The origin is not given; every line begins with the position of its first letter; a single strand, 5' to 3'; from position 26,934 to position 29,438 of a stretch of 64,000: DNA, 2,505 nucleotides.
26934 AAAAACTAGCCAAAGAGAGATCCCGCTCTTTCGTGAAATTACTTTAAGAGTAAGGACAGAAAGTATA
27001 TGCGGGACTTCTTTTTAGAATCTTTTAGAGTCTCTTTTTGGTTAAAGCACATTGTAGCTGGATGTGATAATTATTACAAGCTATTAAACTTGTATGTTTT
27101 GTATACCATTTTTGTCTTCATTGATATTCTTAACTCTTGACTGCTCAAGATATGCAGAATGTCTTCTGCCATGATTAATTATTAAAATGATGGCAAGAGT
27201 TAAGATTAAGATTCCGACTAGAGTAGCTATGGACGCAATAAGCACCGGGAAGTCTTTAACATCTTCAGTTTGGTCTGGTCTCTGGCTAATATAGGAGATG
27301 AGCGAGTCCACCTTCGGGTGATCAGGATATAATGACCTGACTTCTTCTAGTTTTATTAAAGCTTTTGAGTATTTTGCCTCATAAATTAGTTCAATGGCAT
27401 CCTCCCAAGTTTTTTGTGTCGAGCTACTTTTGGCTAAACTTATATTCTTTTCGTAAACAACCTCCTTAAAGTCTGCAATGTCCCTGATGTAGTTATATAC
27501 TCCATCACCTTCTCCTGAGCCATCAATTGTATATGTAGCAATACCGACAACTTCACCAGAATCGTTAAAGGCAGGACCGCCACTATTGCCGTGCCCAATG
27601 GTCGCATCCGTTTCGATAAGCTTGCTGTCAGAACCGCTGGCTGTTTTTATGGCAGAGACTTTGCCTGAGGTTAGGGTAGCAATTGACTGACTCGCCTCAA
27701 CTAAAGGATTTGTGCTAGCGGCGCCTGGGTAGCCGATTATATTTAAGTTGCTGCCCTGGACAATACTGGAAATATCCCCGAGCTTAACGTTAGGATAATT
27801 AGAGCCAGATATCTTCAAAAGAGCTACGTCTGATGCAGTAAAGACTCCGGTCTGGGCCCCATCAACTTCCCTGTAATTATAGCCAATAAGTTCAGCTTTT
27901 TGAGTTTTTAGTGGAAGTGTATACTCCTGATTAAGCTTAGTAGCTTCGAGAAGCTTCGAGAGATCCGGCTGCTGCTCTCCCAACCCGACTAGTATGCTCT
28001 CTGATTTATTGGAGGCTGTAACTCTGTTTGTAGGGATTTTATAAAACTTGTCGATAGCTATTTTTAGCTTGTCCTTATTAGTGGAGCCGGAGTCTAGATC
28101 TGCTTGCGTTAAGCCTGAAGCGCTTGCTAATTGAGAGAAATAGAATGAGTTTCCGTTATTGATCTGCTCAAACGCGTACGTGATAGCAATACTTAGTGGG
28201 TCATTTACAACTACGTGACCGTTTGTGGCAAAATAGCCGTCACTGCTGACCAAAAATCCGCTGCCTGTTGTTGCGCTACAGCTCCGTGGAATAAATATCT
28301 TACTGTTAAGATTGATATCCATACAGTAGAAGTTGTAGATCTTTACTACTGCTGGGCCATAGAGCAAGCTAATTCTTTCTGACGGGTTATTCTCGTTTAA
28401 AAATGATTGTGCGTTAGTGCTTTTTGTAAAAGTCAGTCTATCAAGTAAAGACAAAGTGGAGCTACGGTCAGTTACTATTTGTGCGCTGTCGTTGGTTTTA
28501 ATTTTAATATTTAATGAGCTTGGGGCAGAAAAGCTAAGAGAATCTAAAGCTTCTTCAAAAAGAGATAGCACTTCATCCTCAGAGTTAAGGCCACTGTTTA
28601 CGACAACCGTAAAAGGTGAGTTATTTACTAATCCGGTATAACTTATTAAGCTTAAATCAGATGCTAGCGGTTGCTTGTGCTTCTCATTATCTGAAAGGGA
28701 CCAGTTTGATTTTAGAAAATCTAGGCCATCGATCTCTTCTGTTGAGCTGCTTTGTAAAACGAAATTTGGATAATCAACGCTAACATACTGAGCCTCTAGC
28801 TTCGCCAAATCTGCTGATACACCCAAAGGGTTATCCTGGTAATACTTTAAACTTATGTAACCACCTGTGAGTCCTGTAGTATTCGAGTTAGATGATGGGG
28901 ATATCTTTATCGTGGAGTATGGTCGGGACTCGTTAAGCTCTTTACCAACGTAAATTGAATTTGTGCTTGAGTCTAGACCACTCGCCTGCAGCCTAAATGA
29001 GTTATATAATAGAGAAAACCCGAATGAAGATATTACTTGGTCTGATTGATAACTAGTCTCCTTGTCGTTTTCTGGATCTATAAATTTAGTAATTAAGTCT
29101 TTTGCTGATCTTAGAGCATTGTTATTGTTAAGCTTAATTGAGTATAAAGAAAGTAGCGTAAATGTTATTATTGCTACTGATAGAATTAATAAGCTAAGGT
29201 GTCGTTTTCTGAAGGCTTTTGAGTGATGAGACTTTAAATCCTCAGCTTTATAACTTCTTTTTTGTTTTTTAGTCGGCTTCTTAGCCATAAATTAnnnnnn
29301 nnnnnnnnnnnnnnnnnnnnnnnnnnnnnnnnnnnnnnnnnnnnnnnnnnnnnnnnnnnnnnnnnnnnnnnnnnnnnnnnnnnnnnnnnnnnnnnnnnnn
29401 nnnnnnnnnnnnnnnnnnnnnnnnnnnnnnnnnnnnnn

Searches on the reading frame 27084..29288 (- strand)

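Call 71: search_protein_families(library=pfam, proteins=[window:27084-29288:-], max_evalue=0.001)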
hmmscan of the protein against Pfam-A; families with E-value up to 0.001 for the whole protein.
window:27084-29288:- (734 aa): 2 families
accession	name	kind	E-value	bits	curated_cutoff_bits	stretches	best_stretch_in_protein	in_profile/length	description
PF13365.12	Trypsin_2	-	1.5e-23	84.5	27.6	1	464-583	30-144/144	Trypsin-like peptidase domain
PF00089.32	Trypsin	-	4.6e-11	43.4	20.6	1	485-606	86-218/220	Trypsin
